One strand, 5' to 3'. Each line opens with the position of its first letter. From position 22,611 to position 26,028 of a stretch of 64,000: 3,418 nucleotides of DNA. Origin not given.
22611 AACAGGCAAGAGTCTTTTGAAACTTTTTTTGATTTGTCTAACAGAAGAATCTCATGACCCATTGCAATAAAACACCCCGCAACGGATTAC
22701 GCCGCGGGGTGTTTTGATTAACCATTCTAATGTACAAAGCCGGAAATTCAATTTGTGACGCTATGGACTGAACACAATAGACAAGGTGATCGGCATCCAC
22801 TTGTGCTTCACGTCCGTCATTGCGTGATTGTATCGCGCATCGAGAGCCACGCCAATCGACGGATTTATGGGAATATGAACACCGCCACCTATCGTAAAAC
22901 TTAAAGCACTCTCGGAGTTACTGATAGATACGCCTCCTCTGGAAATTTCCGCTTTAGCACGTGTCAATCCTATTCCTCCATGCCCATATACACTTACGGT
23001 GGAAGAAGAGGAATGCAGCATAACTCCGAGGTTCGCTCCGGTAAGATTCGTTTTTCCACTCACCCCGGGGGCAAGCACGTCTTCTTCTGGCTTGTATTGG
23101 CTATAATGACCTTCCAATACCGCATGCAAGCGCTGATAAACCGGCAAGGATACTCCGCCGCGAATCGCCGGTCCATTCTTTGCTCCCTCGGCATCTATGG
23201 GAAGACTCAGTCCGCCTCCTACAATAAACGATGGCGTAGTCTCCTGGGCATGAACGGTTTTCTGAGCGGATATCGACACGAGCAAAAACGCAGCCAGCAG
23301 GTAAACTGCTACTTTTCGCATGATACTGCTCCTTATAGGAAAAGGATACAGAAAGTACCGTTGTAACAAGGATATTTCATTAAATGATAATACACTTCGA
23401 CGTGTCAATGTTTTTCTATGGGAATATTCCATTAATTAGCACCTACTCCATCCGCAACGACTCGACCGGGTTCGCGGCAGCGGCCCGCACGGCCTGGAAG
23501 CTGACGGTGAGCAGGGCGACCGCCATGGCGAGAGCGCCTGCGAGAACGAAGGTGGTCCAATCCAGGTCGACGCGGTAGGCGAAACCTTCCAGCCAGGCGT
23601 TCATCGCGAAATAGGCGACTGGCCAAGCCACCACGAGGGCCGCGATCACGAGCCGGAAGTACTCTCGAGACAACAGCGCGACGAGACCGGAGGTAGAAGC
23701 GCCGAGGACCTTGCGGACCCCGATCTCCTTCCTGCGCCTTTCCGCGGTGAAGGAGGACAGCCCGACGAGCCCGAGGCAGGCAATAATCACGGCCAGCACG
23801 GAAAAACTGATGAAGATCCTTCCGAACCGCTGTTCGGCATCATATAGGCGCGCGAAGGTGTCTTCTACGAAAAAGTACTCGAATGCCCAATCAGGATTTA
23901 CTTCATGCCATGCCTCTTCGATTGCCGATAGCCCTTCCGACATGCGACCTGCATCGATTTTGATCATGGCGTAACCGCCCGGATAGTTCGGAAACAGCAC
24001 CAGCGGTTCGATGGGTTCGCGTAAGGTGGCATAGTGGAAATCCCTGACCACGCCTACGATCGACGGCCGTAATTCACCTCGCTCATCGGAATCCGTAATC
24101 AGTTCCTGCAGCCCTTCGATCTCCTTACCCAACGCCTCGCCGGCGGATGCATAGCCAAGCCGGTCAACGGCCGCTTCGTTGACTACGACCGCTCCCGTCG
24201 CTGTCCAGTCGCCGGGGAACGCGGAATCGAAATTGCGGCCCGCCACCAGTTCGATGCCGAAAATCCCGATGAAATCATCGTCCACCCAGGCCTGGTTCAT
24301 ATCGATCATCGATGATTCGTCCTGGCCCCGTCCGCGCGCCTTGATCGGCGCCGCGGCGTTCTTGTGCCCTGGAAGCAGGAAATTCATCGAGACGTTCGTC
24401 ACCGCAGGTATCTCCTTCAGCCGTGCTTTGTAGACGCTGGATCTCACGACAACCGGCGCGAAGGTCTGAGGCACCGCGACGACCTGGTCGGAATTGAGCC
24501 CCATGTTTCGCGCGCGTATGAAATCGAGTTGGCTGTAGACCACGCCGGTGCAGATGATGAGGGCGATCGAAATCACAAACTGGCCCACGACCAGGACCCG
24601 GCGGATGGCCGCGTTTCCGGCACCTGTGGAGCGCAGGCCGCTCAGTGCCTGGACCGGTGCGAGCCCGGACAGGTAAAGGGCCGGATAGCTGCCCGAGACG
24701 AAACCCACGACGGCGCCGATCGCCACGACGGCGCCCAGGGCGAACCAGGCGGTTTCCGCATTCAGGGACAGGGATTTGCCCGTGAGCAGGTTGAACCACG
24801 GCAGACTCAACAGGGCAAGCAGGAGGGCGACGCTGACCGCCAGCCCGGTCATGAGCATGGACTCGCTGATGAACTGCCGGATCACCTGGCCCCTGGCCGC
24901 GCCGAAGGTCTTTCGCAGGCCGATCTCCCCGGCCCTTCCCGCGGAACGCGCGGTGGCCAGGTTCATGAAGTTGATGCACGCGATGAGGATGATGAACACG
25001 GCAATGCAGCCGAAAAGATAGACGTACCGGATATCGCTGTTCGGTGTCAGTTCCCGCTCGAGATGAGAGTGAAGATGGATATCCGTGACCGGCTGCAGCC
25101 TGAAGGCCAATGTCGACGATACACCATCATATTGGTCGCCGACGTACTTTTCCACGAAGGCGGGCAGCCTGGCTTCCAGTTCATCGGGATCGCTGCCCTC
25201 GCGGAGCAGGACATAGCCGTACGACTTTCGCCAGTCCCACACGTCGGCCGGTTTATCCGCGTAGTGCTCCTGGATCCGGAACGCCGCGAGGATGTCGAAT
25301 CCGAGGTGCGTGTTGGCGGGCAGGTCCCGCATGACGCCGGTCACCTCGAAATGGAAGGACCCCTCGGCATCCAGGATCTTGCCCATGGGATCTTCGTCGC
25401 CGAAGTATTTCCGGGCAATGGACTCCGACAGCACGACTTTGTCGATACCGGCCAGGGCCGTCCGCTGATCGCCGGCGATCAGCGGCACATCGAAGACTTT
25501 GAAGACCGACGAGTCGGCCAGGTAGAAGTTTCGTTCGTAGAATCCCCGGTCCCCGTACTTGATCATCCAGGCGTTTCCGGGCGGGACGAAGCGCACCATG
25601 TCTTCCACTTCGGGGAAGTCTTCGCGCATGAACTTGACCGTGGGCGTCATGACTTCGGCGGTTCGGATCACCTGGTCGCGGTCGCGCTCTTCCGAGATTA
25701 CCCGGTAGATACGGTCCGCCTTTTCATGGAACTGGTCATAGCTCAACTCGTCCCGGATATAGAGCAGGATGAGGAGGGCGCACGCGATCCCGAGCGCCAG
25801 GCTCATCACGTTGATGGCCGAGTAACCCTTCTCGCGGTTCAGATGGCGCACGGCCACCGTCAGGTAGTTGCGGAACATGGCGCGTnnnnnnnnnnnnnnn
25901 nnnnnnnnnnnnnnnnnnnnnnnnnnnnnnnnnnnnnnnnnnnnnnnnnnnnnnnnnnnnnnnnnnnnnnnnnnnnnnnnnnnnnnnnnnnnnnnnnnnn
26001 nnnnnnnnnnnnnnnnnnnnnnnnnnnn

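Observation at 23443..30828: Three tandem paralogous ADOP (duplicated-FtsX orphan) permeases with gene-conversion-like identical stretches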

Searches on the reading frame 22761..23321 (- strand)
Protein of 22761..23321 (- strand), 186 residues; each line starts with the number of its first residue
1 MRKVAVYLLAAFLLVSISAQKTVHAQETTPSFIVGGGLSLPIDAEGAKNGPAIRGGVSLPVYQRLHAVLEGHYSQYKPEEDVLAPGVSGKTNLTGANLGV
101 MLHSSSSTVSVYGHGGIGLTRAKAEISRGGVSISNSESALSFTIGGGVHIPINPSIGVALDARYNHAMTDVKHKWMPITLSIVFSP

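Call 33: search_protein_families(library=pfam, proteins=[window:22761-23321:-], max_evalue=0.001)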
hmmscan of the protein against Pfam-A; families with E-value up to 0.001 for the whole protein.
window:22761-23321:- (186 aa): 2 families
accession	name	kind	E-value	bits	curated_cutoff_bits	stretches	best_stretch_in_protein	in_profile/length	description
PF13505.12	OMP_b-brl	-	1.5e-13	51.7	28.7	1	8-171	2-162/175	Outer membrane protein beta-barrel domain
PF01389.23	OmpA_membrane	-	0.00098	19.4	21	0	107-174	89-158/180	OmpA-like transmembrane domain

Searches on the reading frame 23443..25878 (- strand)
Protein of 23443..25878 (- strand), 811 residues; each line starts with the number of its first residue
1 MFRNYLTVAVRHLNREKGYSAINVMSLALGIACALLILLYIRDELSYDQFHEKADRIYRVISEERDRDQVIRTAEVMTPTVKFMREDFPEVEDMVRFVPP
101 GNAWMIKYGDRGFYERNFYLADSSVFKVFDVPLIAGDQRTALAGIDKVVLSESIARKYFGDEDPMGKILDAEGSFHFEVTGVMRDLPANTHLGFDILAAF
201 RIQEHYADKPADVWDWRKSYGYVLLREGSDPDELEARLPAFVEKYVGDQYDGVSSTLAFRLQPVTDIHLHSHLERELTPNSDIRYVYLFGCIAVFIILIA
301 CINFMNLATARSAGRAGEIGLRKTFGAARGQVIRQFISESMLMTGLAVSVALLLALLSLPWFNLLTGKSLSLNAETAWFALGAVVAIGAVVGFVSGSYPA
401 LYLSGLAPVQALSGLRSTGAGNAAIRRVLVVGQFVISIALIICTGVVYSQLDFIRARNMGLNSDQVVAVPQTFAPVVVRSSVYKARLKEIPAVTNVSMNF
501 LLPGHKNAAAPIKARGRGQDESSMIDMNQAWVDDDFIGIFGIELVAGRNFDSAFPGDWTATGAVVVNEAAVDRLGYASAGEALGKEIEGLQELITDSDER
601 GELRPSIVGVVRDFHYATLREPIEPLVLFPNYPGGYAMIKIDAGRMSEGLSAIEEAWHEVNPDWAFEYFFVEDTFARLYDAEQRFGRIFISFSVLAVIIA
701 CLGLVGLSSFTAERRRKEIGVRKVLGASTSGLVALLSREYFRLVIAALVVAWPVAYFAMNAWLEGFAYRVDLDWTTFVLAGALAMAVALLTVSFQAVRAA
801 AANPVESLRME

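Call 3: search_protein_families(library=ncbifam, proteins=[window:23443-25878:-], max_evalue=0.001)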
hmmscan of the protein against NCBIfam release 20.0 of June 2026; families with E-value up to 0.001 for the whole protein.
window:23443-25878:- (811 aa): 4 families
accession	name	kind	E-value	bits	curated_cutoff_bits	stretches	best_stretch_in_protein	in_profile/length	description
TIGR03434.1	ADOP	subfamily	3.7e-96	323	622.3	1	6-811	5-803/803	ADOP family duplicated permease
NF038008.1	ABC_perm_DarB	equivalog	8.4e-40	136.4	700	1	21-793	13-768/777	darobactin export ABC transporter permease subunit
NF007826.0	PRK10535.1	equivalog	5.1e-05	21.7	966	1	290-413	526-646/648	macrolide ABC transporter ATP-binding protein/permease MacB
TIGR02212.1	lolCE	equivalog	0.00061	18.8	362.45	0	291-413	271-409/411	lipoprotein-releasing ABC transporter permease subunit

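Call 4: search_protein_families(library=pfam, proteins=[window:23443-25878:-], max_evalue=0.001)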
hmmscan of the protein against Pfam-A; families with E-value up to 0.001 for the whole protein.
window:23443-25878:- (811 aa): 2 families
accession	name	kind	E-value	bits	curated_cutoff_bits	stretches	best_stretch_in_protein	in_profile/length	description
PF02687.27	FtsX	-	1.5e-25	90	25.5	2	690-804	1-120/120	FtsX-like permease C-terminal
PF12704.14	MacB_PCD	-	5e-25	89.5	27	2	20-239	1-205/207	MacB-like periplasmic core domain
